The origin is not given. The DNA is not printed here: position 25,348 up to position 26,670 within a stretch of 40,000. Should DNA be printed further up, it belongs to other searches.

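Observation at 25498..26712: Island-borne TrpRS-II paralogue preceded by a trpL-like leader ORF with tandem Trp codons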

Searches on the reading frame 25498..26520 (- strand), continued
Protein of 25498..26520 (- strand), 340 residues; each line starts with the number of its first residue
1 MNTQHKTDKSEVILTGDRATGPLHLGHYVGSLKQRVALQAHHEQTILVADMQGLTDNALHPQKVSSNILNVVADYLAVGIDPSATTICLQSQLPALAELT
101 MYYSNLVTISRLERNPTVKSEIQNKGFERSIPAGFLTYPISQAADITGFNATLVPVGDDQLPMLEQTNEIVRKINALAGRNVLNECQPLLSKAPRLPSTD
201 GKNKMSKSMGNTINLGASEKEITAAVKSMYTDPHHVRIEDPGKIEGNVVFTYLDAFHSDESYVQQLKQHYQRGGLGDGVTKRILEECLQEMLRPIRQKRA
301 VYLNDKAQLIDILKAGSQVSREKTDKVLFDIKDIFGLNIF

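Call 35: search_dna_similar(query=window:25498-26520:-, collection=plasmids, mode=protein, max_rows=25)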
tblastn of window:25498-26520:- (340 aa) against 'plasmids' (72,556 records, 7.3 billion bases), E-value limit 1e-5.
Records with a match: 165; places in all: 176; records where one place covers at least 80% of the query: 139.
Best place of each record, by identity: 80-90% 4; 60-80% 26; <60% 135.
By first word of the organism name: Staphylococcus 27; Klebsiella 24; Vibrio 5; Escherichia 5; Burkholderia 5; Paracoccus 5; Acinetobacter 4; Streptomyces 4; Sinorhizobium 4; Haloferax 4; and 57 more.
By predicted mobility (MOB-suite, as given by PLSDB): non-mobilizable 120; mobilizable 33; conjugative 12.
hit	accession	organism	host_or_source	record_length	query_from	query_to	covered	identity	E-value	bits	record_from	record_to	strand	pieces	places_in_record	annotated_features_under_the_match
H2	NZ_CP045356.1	Vibrio sp. THAF64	pure culture,Surface of a sandy ...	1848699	1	340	100%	85.3%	0e+0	609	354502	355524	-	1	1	none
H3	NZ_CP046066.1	Vibrio sp. THAF191d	pure culture,Surface of a polyethylene ...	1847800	1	340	100%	85.3%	0e+0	609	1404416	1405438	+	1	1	none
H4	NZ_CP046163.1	Vibrio sp. THAF191c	pure culture,Surface of a polyethylene ...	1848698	1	340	100%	85.3%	0e+0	609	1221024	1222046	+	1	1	none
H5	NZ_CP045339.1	Vibrio sp. THAF190c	pure culture,Surface of a polyethylene ...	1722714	1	340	100%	84.7%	0e+0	610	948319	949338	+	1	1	none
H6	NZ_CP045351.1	Vibrio aquimaris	pure culture,Non-filtered water from ...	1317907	1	340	100%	73.5%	1e-174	544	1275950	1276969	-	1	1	none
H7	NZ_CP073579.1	Photobacterium sp. GJ3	-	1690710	6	340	99%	68.1%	2e-154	486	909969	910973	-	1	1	record has no annotation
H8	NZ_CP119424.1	Photobacterium sp. DA100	-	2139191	13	340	96%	69.5%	3e-151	477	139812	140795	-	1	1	none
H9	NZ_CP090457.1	Escherichia coli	Homo sapiens,Pus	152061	8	340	98%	63.4%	3e-142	451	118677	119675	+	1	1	trpS: tryptophan--tRNA ligase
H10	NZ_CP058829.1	Shigella flexneri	Stanley WWTPs_3 WWTPs effluent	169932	8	340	98%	63.4%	3e-142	451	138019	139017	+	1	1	trpS: tryptophan--tRNA ligase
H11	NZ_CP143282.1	Klebsiella pneumoniae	cell culture,seawater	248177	8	340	98%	63.4%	3e-142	451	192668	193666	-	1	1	trpS: tryptophan--tRNA ligase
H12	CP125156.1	Klebsiella pneumoniae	-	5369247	11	340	97%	63.6%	6e-140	444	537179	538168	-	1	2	trpS: tryptophan--tRNA ligase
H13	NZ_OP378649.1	Klebsiella pneumoniae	-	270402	11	340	97%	63.3%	5e-140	445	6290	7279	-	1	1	trpS: tryptophan--tRNA ligase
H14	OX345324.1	Salmonella enterica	Gallus gallus,Poultry farm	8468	12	337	96%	64.1%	8e-139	441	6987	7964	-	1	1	CDS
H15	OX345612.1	Salmonella enterica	Gallus gallus,Hen feces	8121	12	337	96%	64.1%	1e-138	441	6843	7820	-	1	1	CDS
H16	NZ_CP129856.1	Klebsiella pneumoniae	Homo sapiens,whole organism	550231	11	340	97%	63.0%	1e-139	443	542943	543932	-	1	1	trpS: tryptophan--tRNA ligase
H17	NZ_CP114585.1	Salinivibrio proteolyticus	-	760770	8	337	97%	62.4%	2e-133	426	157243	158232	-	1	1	trpS: tryptophan--tRNA ligase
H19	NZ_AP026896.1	Aeromonas caviae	Microbe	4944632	5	340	99%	61.2%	1e-141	449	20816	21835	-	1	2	none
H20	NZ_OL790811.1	Proteus mirabilis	-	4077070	4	340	99%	60.5%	9e-133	424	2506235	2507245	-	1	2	none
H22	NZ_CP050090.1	Rhizobium leguminosarum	Trifolium pratense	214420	6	337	98%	61.1%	3e-130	417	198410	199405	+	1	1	trpS: tryptophan--tRNA ligase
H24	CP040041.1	Acinetobacter baumannii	Homo sapiens,blood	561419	8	340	98%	60.7%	1e-132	423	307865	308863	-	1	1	trpS: tryptophan--tRNA ligase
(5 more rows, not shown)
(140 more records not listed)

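Call 36: get_annotated_region(hit=H9, flank=4000)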
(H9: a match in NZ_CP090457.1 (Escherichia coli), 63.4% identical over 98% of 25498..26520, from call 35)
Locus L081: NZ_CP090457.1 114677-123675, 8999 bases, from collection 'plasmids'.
description: Escherichia coli strain B379 plasmid pB379_2, complete sequence
organism: Escherichia coli (NCBI taxid 562)
taxonomy: Bacteria; Pseudomonadota; Gammaproteobacteria; Enterobacterales; Enterobacteriaceae; Escherichia; Escherichia coli
host: -; source: Homo sapiens,Pus; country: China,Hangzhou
typing (MOB-suite, as given by PLSDB): non-mobilizable; replicon IncFIB
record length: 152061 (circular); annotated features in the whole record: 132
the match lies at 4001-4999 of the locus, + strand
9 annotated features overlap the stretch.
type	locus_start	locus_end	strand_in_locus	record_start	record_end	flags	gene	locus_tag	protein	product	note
CDS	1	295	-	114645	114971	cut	-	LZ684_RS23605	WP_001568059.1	hypothetical protein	-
CDS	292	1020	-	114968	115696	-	-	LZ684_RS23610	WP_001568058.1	plasmid SOS inhibition protein A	-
CDS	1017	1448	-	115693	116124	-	psiB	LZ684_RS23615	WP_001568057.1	conjugation system SOS inhibitor PsiB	-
CDS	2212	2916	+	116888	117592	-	-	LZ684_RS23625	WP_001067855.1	IS6-like element IS26 family transposase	GO:0006313 - DNA transposition [Evidence IEA]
CDS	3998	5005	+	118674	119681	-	trpS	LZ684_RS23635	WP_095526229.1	tryptophan--tRNA ligase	GO:0006436 - tryptophanyl-tRNA aminoacylation [Evidence IEA]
CDS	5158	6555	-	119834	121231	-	-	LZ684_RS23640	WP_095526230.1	diguanylate cyclase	-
CDS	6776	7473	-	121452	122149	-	-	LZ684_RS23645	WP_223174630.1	IS1 family transposase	-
CDS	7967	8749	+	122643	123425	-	-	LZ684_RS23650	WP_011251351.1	site-specific integrase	GO:0015074 - DNA integration [Evidence IEA]; GO:0006310 - DNA recombination [Evidence IEA]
CDS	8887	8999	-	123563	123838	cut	-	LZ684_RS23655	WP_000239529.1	hypothetical protein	-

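Call 37: get_annotated_region(hit=H24, flank=3000)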
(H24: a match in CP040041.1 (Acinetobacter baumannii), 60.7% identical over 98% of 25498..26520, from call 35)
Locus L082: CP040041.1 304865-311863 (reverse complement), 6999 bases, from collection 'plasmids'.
description: Acinetobacter baumannii strain VB958 plasmid unnamed1, complete sequence
organism: Acinetobacter baumannii (NCBI taxid 470)
taxonomy: Bacteria; Pseudomonadota; Gammaproteobacteria; Moraxellales; Moraxellaceae; Acinetobacter; Acinetobacter baumannii
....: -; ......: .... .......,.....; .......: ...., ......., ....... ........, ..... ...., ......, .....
typing (MOB-suite, as given by PLSDB): non-mobilizable
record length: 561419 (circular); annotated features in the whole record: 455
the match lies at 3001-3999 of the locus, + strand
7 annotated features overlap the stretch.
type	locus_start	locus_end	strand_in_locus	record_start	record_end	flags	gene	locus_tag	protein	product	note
CDS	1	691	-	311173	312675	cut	-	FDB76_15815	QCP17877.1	sodium:proton antiporter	-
CDS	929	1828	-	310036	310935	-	-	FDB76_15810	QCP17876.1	neutral zinc metallopeptidase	-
CDS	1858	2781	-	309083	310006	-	-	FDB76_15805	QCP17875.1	DUF808 domain-containing protein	-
CDS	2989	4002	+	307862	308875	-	trpS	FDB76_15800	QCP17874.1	tryptophan--tRNA ligase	-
CDS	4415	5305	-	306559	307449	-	sucD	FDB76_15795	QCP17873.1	succinate--CoA ligase subunit alpha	-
CDS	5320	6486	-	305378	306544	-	sucC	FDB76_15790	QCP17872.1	ADP-forming succinate--CoA ligase subunit beta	-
CDS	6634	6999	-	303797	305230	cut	lpdA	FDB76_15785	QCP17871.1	dihydrolipoyl dehydrogenase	-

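Call 54: search_solved_structures(query=window:25498-26520:-, max_evalue=1e-20, show_alignments=2)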
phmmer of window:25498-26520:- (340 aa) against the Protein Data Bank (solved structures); distinct sequences matched with E-value up to 1e-20: 26.
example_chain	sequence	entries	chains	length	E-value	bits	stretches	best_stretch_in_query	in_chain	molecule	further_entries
1yi8_B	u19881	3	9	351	7.6e-105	354.1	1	11-331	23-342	tryptophanyl-tRNA synthetase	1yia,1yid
2a4m_A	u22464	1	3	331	1.1e-104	353.6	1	13-331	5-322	Tryptophanyl-tRNA synthetase II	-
6ncr_A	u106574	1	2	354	2.9e-56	194.5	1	5-337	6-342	Tryptophan--tRNA ligase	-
2el7_A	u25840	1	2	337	1.3e-55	192.4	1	13-337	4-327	Tryptophanyl-tRNA synthetase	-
2g36_A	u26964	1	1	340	1.7e-54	188.7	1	13-334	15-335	Tryptophanyl-tRNA synthetase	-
3m5w_A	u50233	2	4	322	4.8e-37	131.4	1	13-328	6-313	Tryptophanyl-tRNA synthetase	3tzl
6mtk_A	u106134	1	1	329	1.4e-32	116.7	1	12-323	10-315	Tryptophanyl-tRNA synthetase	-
5dk4_A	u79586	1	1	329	6.1e-32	114.6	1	12-329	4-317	Tryptophan--tRNA ligase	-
1i6k_A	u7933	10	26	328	6.6e-32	114.5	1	12-329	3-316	TRYPTOPHANYL-TRNA SYNTHETASE | Tryptophan-tRNA ligase | Tryptophan--tRNA ligase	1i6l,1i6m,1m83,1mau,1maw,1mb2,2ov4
3fi0_A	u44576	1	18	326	6.6e-32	114.5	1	12-329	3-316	Tryptophanyl-tRNA synthetase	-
7cki_A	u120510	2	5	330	6.7e-32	114.5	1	12-332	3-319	Tryptophan--tRNA ligase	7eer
1d2r_A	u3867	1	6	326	5.9e-31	111.4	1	12-329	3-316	PROTEIN (TRYPTOPHANYL TRNA SYNTHETASE)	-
5tev_A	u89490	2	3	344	5.1e-30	108.3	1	7-337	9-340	Tryptophan--tRNA ligase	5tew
6dfu_A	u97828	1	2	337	1.3e-29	106.9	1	12-336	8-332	Tryptophan--tRNA ligase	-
9o66_A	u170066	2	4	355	3.2e-29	105.7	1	11-333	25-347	Tryptophan--tRNA ligase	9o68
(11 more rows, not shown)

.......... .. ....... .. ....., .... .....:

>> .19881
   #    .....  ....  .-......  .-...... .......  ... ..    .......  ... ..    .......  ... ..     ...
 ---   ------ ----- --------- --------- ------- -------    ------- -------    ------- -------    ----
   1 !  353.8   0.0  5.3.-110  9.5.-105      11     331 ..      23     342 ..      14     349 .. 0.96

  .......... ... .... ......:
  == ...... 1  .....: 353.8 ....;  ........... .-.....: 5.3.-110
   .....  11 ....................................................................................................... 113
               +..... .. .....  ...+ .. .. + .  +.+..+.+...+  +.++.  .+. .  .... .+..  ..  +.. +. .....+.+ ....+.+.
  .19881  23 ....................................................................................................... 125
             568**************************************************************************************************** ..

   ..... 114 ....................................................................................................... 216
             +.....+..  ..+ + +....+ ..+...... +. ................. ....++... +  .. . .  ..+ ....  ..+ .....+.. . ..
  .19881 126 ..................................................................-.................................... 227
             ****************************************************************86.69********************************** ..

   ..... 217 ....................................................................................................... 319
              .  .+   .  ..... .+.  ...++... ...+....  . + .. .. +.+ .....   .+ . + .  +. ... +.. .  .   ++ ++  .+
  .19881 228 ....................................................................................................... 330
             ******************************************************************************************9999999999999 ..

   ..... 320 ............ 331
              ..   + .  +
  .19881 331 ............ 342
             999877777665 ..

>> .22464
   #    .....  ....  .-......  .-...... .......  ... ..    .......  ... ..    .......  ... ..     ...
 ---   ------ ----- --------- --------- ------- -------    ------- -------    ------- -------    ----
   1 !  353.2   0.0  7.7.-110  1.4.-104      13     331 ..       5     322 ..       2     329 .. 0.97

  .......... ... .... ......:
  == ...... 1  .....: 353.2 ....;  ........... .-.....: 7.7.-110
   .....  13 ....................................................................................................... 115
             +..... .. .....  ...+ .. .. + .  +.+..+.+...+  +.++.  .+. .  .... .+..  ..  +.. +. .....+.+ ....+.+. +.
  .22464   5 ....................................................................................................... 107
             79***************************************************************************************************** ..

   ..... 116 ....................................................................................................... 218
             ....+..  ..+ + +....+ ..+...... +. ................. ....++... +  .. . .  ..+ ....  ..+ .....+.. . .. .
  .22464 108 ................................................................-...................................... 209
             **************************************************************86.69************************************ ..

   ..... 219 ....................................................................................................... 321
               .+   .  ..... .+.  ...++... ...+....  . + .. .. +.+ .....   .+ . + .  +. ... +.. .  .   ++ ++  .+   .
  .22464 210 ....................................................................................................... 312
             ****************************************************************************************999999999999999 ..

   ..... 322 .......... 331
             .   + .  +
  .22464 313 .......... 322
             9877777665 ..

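Call 60: get_annotated_region(hit=H12, flank=600)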
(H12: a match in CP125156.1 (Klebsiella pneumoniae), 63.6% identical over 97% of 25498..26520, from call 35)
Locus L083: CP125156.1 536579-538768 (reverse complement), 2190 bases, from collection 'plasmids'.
description: Klebsiella pneumoniae strain 176 plasmid unnamed2, complete sequence
organism: Klebsiella pneumoniae (NCBI taxid 573)
taxonomy: Bacteria; Pseudomonadota; Gammaproteobacteria; Enterobacterales; Enterobacteriaceae; Klebsiella; Klebsiella pneumoniae
host: -; source: -; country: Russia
typing (MOB-suite, as given by PLSDB): non-mobilizable; mating-pair formation MPF_T
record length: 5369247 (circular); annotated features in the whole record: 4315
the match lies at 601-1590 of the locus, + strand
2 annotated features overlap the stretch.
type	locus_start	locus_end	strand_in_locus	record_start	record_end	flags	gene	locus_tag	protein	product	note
CDS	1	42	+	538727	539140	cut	-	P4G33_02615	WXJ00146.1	multidrug efflux SMR transporter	-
CDS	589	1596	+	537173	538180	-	trpS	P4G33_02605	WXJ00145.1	tryptophan--tRNA ligase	-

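Call 61: get_annotated_region(hit=H19, flank=600)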
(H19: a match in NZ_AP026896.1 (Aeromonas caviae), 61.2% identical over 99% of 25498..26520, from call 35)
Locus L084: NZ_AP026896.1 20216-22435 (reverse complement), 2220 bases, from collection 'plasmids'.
description: Aeromonas caviae strain KAM479 plasmid pKAM479_3, complete sequence
organism: Aeromonas caviae (NCBI taxid 648)
taxonomy: Bacteria; Pseudomonadota; Gammaproteobacteria; Aeromonadales; Aeromonadaceae; Aeromonas; Aeromonas caviae
host: -; source: Microbe; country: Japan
typing (MOB-suite, as given by PLSDB): non-mobilizable
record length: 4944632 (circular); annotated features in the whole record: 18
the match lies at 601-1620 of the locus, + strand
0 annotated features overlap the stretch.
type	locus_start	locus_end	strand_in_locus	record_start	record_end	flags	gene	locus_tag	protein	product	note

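Call 62: get_annotated_region(hit=H20, flank=600)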
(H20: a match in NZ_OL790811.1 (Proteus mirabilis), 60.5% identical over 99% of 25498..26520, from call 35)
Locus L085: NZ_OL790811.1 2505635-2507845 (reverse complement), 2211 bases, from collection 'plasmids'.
description: Proteus mirabilis strain H63 plasmid unnamed, complete sequence
organism: Proteus mirabilis (NCBI taxid 584)
taxonomy: Bacteria; Pseudomonadota; Gammaproteobacteria; Enterobacterales; Morganellaceae; Proteus; Proteus mirabilis
host: -; source: -; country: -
typing (MOB-suite, as given by PLSDB): mobilizable; relaxase MOBP
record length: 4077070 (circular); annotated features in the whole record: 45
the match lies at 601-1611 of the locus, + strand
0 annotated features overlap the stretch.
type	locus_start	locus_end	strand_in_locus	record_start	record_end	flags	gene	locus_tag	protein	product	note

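Call 63: get_annotated_region(hit=H17, flank=600)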
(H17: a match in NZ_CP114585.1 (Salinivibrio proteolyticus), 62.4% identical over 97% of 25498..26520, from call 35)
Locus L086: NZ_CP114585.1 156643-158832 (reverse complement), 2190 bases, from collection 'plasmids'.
description: Salinivibrio proteolyticus strain TGB10 plasmid unnamed, complete sequence
organism: Salinivibrio proteolyticus (NCBI taxid 334715)
taxonomy: Bacteria; Pseudomonadota; Gammaproteobacteria; Vibrionales; Vibrionaceae; Salinivibrio; Salinivibrio proteolyticus
host: -; source: -; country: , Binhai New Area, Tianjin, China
typing (MOB-suite, as given by PLSDB): non-mobilizable
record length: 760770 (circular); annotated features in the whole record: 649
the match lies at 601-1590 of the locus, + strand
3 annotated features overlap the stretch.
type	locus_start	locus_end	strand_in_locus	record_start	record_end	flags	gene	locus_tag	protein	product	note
CDS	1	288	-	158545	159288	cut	-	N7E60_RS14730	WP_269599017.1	5-oxoprolinase subunit PxpA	GO:0005975 - carbohydrate metabolic process [Evidence IEA]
CDS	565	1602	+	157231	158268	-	trpS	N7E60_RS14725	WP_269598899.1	tryptophan--tRNA ligase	GO:0006436 - tryptophanyl-tRNA aminoacylation [Evidence IEA]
CDS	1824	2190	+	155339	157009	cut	-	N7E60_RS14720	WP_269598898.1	methyl-accepting chemotaxis protein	GO:0007165 - signal transduction [Evidence IEA]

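Call 64: get_annotated_region(hit=H22, flank=600)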
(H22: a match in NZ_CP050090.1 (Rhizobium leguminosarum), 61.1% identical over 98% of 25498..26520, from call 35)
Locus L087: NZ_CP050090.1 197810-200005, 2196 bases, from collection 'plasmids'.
description: Rhizobium leguminosarum bv. trifolii strain 23B plasmid pRL23b4, complete sequence
organism: Rhizobium leguminosarum (NCBI taxid 386)
taxonomy: Bacteria; Pseudomonadota; Alphaproteobacteria; Hyphomicrobiales; Rhizobiaceae; Rhizobium; Rhizobium leguminosarum
host: -; source: Trifolium pratense; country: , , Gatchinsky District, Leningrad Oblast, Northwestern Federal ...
typing (MOB-suite, as given by PLSDB): conjugative; replicon rep_cluster_590; relaxase MOBQ; mating-pair formation MPF_T
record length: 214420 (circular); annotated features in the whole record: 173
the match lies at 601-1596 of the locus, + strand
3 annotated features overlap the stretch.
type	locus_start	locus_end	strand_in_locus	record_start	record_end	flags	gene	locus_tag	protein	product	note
CDS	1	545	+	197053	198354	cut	-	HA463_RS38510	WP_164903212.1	FAD-dependent oxidoreductase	-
CDS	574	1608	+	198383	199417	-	trpS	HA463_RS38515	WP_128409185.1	tryptophan--tRNA ligase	GO:0006436 - tryptophanyl-tRNA aminoacylation [Evidence IEA]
CDS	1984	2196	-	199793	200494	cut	-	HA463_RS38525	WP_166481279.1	IS6 family transposase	-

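Call 65: get_annotated_region(hit=H14, flank=600)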
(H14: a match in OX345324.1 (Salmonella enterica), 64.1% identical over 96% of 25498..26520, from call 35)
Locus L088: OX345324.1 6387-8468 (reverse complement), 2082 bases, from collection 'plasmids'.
description: Salmonella enterica subsp. enterica strain SV10192 genome assembly, plasmid: 138
organism: Salmonella enterica (NCBI taxid 192955)
taxonomy: Bacteria; Pseudomonadota; Gammaproteobacteria; Enterobacterales; Enterobacteriaceae; Salmonella; Salmonella enterica
host: -; source: Gallus gallus,Poultry farm; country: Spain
typing (MOB-suite, as given by PLSDB): non-mobilizable
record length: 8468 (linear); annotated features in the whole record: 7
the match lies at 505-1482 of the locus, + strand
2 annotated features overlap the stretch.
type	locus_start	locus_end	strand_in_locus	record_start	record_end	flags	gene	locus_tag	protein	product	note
CDS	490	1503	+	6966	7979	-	-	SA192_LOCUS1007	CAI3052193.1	-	-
CDS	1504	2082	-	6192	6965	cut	-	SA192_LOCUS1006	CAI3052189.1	-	-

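Call 86: search_protein_families(library=padloc, proteins=[window:25498-26520:-], max_evalue=0.001)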
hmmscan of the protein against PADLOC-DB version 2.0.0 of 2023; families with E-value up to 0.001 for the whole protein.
window:25498-26520:- (340 aa): 0 families
